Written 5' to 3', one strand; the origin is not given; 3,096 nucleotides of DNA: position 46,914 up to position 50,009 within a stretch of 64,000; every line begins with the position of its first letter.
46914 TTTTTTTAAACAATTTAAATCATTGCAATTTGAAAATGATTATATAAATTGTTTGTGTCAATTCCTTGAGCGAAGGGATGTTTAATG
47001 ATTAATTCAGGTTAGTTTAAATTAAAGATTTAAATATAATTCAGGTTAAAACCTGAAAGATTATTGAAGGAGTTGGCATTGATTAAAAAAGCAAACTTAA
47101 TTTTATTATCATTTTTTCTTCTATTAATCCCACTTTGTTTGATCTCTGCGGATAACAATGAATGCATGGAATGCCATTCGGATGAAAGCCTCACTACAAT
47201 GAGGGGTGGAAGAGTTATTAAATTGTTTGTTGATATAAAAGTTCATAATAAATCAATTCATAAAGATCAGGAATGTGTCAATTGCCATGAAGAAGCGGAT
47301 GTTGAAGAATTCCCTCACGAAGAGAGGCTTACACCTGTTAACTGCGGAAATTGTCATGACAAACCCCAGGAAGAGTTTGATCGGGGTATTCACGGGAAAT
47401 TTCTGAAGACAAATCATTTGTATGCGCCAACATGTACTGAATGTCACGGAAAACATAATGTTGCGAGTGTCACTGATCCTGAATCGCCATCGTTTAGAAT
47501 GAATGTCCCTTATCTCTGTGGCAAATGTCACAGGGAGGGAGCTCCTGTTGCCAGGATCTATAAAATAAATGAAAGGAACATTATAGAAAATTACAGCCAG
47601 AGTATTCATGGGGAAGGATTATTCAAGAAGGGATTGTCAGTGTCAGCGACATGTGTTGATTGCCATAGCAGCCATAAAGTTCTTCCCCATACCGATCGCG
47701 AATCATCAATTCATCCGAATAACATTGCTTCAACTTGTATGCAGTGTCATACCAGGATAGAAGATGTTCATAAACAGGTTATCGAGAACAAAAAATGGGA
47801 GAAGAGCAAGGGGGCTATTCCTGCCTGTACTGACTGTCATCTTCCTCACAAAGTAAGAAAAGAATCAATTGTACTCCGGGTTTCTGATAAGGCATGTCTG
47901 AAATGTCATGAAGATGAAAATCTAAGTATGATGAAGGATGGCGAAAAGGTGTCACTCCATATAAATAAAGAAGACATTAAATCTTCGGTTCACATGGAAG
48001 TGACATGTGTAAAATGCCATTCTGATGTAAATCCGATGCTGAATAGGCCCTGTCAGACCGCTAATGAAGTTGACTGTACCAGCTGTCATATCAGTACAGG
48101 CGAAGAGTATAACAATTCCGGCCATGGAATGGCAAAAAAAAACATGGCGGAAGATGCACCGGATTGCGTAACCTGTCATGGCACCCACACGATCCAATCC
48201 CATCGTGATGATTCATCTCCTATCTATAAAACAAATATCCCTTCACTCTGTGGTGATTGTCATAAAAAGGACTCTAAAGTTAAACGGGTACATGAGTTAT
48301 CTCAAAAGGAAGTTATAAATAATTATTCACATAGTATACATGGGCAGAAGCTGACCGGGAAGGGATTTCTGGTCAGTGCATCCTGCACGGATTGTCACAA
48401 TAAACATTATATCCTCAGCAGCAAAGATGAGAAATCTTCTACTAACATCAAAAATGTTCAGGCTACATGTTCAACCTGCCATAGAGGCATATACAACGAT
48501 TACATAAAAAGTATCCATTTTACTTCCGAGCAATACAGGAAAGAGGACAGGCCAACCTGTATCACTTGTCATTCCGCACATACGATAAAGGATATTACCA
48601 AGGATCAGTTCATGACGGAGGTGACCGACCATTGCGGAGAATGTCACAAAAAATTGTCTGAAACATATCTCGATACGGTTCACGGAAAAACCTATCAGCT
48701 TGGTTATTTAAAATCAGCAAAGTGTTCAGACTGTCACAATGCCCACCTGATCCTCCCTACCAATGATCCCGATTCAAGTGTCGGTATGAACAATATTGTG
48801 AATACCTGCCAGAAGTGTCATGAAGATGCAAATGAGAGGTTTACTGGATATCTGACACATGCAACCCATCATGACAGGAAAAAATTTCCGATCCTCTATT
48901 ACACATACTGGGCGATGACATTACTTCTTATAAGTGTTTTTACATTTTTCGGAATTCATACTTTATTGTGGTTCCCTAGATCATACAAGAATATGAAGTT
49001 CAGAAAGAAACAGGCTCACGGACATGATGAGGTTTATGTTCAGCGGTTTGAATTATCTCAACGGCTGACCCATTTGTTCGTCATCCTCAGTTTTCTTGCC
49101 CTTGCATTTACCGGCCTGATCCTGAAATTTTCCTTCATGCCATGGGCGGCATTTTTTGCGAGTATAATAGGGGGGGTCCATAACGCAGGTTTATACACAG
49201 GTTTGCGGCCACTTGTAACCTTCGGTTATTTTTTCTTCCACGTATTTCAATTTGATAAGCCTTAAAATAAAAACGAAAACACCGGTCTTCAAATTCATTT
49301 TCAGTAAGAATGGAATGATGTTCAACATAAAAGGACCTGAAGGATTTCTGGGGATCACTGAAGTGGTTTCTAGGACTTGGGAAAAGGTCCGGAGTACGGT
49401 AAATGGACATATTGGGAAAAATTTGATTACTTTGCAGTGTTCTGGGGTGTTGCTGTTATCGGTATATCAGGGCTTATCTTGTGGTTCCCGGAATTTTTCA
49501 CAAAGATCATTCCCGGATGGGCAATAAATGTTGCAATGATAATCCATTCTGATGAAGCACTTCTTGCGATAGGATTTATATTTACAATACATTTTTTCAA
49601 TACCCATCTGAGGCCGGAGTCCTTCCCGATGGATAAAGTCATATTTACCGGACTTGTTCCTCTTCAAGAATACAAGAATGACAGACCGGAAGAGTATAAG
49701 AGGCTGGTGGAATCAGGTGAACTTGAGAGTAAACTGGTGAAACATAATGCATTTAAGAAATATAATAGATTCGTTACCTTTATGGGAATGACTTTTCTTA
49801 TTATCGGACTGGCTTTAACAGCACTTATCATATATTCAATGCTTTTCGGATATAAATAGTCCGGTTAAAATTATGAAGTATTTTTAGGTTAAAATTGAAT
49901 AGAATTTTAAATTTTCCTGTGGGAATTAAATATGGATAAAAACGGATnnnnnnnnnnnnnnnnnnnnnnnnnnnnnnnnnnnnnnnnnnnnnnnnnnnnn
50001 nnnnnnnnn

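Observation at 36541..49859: Respiratory heme island: three different quinol-to-periplasm conduits plus dedicated cytochrome c maturation genes in 13 kb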

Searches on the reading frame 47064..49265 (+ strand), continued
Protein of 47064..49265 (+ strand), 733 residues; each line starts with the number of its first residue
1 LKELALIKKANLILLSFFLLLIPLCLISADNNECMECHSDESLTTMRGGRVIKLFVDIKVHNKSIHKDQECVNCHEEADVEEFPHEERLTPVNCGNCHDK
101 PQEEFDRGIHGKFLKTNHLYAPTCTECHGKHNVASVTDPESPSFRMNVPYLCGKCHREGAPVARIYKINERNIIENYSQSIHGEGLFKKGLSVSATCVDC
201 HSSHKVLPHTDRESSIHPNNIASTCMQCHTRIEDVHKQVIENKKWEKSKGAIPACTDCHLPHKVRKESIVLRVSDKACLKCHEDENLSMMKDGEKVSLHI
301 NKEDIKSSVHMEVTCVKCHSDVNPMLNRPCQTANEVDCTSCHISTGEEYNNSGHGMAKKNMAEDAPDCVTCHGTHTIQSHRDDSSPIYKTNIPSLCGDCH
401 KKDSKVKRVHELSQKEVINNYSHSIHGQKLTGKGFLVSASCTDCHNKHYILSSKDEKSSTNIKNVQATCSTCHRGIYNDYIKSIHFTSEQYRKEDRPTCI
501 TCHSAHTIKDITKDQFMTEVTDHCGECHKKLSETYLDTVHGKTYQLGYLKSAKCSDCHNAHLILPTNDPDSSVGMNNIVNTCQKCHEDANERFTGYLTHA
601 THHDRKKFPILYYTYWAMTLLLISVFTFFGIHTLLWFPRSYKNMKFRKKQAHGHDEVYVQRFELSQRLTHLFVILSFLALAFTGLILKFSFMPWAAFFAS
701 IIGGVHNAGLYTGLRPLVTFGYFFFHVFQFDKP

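Call 36: search_protein_families(library=ncbifam, proteins=[P0001, L012:12997-14499:+, L012:9133-9759:+, L012:15249-18329:+], max_evalue=0.01)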
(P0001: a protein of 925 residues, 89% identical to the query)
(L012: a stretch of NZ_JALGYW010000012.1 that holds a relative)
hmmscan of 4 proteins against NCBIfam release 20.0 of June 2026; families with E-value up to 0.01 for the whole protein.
P0001 (925 aa): 12 families
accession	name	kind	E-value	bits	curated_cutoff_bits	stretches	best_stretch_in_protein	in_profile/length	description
TIGR03508.1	decahem_SO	subfamily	1.5e-21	77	192.2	4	410-585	11-178/258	DmsE family decaheme c-type cytochrome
NF041028.1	decahem_GSU2203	exception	4.9e-16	58.8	325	4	332-526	38-210/317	GSU2203 family decaheme c-type cytochrome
NF008659.0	PRK11659.1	equivalog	2.1e-12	47.1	184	1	190-262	47-125/188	cytochrome c nitrite reductase pentaheme subunit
TIGR03146.1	cyt_nit_nrfB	equivalog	8.2e-09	35.9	166.6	0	266-412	7-133/145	cytochrome c nitrite reductase pentaheme subunit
TIGR01583.1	formate-DH-gamm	equivalog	9e-09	35.6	115.85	1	654-839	2-167/204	formate dehydrogenase subunit gamma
TIGR02161.1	napC_nirT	subfamily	1.8e-08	34.5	310.6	1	215-260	43-88/185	periplasmic nitrate (or nitrite) reductase c-type cytochrome, NapC/NirT family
TIGR03153.1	cytochr_NrfH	equivalog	4.1e-07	30.1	134.2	0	217-340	28-136/138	cytochrome c nitrite reductase small subunit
NF007924.0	PRK10639.1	equivalog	1e-05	25.4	341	1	653-839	6-169/211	formate dehydrogenase cytochrome b556 subunit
NF007906.0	PRK10617.1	equivalog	0.0001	22.2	349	1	215-261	52-98/200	cytochrome c-type protein NapC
TIGR01905.1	paired_CXXCH_1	subfamily_domain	0.00094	19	25.2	1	249-280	8-39/41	doubled CXXCH domain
TIGR04257.1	nanowire_3heme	domain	0.0048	17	40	0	110-152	17-59/75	c(7)-type cytochrome triheme domain-containing protein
NF047912.1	ECs_2282_CxxC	subfamily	0.0093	15.9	37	1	433-477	2-43/60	ECs_2282 family putative zinc-binding protein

L012:12997-14499:+ (500 aa): 4 families
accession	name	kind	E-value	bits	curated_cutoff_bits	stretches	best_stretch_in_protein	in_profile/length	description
TIGR03153.1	cytochr_NrfH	equivalog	7.9e-14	51.9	134.2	1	104-208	5-109/138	cytochrome c nitrite reductase small subunit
NF047727.1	4hemeCytCCctA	equivalog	9.7e-05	22.5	180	1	425-497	34-105/109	tetraheme c-type cytochrome CctA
NF011606.0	PRK15032.1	equivalog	0.00019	20.6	455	1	103-182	22-104/390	pentaheme c-type cytochrome TorC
NF041781.1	mnquin_red_QrcA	equivalog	0.0016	18.1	180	0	311-455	64-173/174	menaquinone reductase multiheme cytochrome c subunit QrcA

L012:9133-9759:+ (208 aa): 3 families
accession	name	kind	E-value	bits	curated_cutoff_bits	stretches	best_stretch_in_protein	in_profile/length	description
NF011582.1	PRK15006.1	equivalog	4.2e-44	151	204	1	3-204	52-247/248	thiosulfate reductase cytochrome B subunit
TIGR02125.1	CytB-hydogenase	equivalog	1.2e-10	41.2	121.5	1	9-205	2-210/212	Ni/Fe-hydrogenase, b-type cytochrome subunit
TIGR01583.1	formate-DH-gamm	equivalog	3.1e-07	30.6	115.85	1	6-205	1-187/204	formate dehydrogenase subunit gamma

L012:15249-18329:+ (1026 aa): 3 families
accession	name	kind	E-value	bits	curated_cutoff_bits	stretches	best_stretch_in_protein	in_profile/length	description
TIGR03144.1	cytochr_II_ccsB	equivalog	1.9e-52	178.5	187.6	1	756-985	3-252/252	c-type cytochrome biogenesis protein CcsB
TIGR03145.1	cyt_nit_nrfE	subfamily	1.9e-05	23.5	927.3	1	828-1009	155-325/631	heme lyase NrfEFG subunit NrfE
TIGR01191.1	ccmC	subfamily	2.7e-05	24.2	186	1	891-986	48-144/184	heme ABC transporter permease CcmC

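Call 47: predict_structure(alignment_id=A1)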
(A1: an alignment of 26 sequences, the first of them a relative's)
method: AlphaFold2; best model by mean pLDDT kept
length: 925 residues; sequences in the alignment: 26
mean_pLDDT: 52.6   pTM: 0.38
mean pLDDT of the five models: 52.6, 52.4, 51.2, 48.8, 48.6
residues with pLDDT >= 90: 0; 70-90: 161; 50-70: 314; < 50: 450
segments of 3 or more residues with pLDDT < 50: 18-23, 82-94, 112-116, 122-206, 209-212, 214-269, 315-336, 338-343, 366-448, 453-455, 462-474, 477-479, 494-527, 529-606, 810-813, 825-828, 841-851, 923-925
pLDDT, mean of each block of 10 residues (from residue 1): 78 61 59 72 62 64 63 58 45 52 56 50 47 44 37 36 33 29 31 37 46 46 41 38 32 31 33 61 60 62 51 47 39 45 49 58 51 42 34 40 32 30 31 31 40 52 45 47 54 46 33 41 46 42 35 35 41 43 40 39 49 55 56 60 57 79 72 71 63 72 71 76 81 78 70 73 70 67 66 66 54 53 52 53 46 70 74 82 80 74 67 64 49
secondary structure, 60 per line:
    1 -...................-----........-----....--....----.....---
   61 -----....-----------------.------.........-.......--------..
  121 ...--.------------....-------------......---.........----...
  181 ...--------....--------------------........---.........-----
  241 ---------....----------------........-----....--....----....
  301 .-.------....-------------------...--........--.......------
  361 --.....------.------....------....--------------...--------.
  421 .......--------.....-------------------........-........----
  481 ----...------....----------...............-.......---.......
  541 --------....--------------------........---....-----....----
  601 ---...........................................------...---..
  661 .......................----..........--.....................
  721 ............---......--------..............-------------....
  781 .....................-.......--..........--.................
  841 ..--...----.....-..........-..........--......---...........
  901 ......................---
elements in order (helices of 4 or more, strands of 3 or more residues): H2-20 H26-33 E39-42 E45-48 H53-57 H66-69 H94-102 H104-110 H119-123 H139-142 H156-161 H165-173 H178-183 H192-195 H216-223 H227-235 H250-253 H270-277 E283-286 E289-292 H297-301 H310-313 H338-345 H348-354 H363-367 H381-384 H391-394 H420-427 H436-440 H460-467 H469-476 H494-497 H508-522 H524-530 H534-540 H549-552 H573-580 H584-587 H593-596 H604-646 E653-655 H659-683 H688-697 H700-732 H736-741 H750-763 H777-801 H803-809 H812-821 H824-842 H852-856 E858-860 H861-867 H869-878 H881-884 H890-922

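Call 51: fold_search(model_id=the predicted structure, library=pdb)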
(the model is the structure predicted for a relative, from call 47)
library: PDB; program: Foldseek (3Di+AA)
matches with E <= 10: 8; with E <= 0.001: 1
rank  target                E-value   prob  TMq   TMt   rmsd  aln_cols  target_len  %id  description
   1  1kqf_C                1.3e-04  1.00  0.20  0.76   3.6       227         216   18  FORMATE DEHYDROGENASE N FROM E. COLI (released 2002-03-15)
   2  8ucd_B                4.1e+00  0.25  0.12  0.39   8.8       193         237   13  Cryo-EM structure of human STEAP1 in complex with AMG 509 Fab (released 2023-11-22)
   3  8b4o_A                4.3e+00  0.06  0.09  0.15  13.3       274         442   10  Cryo-EM structure of cytochrome bd oxidase from C. glutamicum (released 2022-12-28)
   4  5oxf_A                5.3e+00  0.01  0.06  0.07  52.8       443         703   11  An oligomerised bacterial dynamin pair provides a mechanism for the long range sensing and tethering of membranes (released 2018-09-05)
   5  6g94_A                8.4e+00  0.20  0.12  0.55   7.4       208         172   13  Structure of E. coli hydrogenase-1 C19G variant in complex with cytochrome b (released 2018-06-13)
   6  4gd3_A                8.8e+00  0.16  0.12  0.51   7.4       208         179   15  Structure of E. coli hydrogenase-1 in complex with cytochrome b (released 2013-01-02)
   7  9krs                  8.8e+00  0.04  0.06  0.24  19.0       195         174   14  Crystal structure of Horse spleen L-ferritin mutant (Fr-E53F/E56F/E57F/R59A/E60F/E63F) (released 2025-03-05)
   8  6grj_D                9.6e+00  0.02  0.06  0.16  41.3       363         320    8  Structure of the AhlB pore of the tripartite alpha-pore forming toxin, AHL, from Aeromonas hydrophila. (released 2019-07-03)

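Call 79: search_solved_structures(query=A1, max_evalue=0.001)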
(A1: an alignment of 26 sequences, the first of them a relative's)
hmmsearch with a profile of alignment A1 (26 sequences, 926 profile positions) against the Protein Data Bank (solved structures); distinct sequences matched with E-value up to 0.001: 3.
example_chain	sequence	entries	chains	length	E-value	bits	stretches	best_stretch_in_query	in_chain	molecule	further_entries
28pb_A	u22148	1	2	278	9.5e-07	30.3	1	271-403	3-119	Cytochrome c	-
6i5b_A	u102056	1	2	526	4.7e-05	24.7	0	332-484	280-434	Uncharacterized protein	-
2ozy_A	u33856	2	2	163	0.00059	21.1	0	190-296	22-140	Cytochrome c-type protein nrfB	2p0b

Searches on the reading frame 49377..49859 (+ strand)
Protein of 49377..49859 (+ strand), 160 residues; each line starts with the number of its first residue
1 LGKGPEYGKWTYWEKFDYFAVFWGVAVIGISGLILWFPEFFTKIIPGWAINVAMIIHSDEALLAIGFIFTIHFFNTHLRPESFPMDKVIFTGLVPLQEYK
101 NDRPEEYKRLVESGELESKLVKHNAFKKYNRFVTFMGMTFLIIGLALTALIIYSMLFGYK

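Call 8: search_protein_families(library=pfam, proteins=[window:49377-49859:+], max_evalue=0.001)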
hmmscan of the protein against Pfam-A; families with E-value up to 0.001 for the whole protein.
window:49377-49859:+ (160 aa): 1 family
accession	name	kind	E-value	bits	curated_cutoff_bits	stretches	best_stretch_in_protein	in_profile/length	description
PF01292.26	Ni_hydr_CYTB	-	0.00033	20.9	30.1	0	3-72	88-158/179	Prokaryotic cytochrome b561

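Call 36: search_protein_families(library=ncbifam, proteins=[window:49377-49859:+], max_evalue=0.01)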
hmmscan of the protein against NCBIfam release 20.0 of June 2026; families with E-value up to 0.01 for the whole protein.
window:49377-49859:+ (160 aa): 3 families
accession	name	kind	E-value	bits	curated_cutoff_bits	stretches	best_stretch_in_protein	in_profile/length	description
TIGR01583.1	formate-DH-gamm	equivalog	2.3e-05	24.4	115.85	1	5-74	99-167/204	formate dehydrogenase subunit gamma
NF007924.0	PRK10639.1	equivalog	0.002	17.9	341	1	7-76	104-171/211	formate dehydrogenase cytochrome b556 subunit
NF007558.0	PRK10179.1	equivalog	0.0099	15.6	339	1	6-76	105-173/217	formate dehydrogenase-N subunit gamma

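Call 40: list_cluster_members(proteins=[P0001, P0003, window:49377-49859:+])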
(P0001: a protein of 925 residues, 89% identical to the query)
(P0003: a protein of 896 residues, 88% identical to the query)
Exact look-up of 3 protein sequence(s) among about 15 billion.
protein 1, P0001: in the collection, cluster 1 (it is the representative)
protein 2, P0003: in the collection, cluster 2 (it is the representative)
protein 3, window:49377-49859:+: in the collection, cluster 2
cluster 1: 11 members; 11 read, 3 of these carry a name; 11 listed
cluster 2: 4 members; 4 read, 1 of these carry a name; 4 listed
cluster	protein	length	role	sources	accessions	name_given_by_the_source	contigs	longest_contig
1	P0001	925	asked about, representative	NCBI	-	-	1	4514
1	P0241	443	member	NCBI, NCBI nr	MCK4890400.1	MAG: hypothetical protein KAS97_10760, partial [Candidatus Aminicenantes bacterium] | hypothetical protein [Candidatus Aminicenantes bacterium]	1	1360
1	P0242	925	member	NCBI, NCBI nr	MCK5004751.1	MAG: hypothetical protein KAS21_06675 [Candidatus Aminicenantes bacterium] | hypothetical protein [Candidatus Aminicenantes bacterium]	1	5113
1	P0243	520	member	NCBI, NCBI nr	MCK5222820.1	MAG: hypothetical protein KAR14_14630, partial [Candidatus Aminicenantes bacterium] | hypothetical protein [Candidatus Aminicenantes bacterium]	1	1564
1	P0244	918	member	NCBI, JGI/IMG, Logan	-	-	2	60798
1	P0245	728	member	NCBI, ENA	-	-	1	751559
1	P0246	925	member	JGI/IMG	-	-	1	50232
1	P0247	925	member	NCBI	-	-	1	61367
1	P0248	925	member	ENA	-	-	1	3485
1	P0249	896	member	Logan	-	-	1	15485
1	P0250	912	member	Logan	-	-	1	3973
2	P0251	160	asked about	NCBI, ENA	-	-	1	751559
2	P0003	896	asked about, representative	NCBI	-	-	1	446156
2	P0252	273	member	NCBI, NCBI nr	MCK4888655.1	MAG: hypothetical protein KAS97_01910, partial [Candidatus Aminicenantes bacterium] | hypothetical protein [Candidatus Aminicenantes bacterium]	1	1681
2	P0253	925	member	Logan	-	-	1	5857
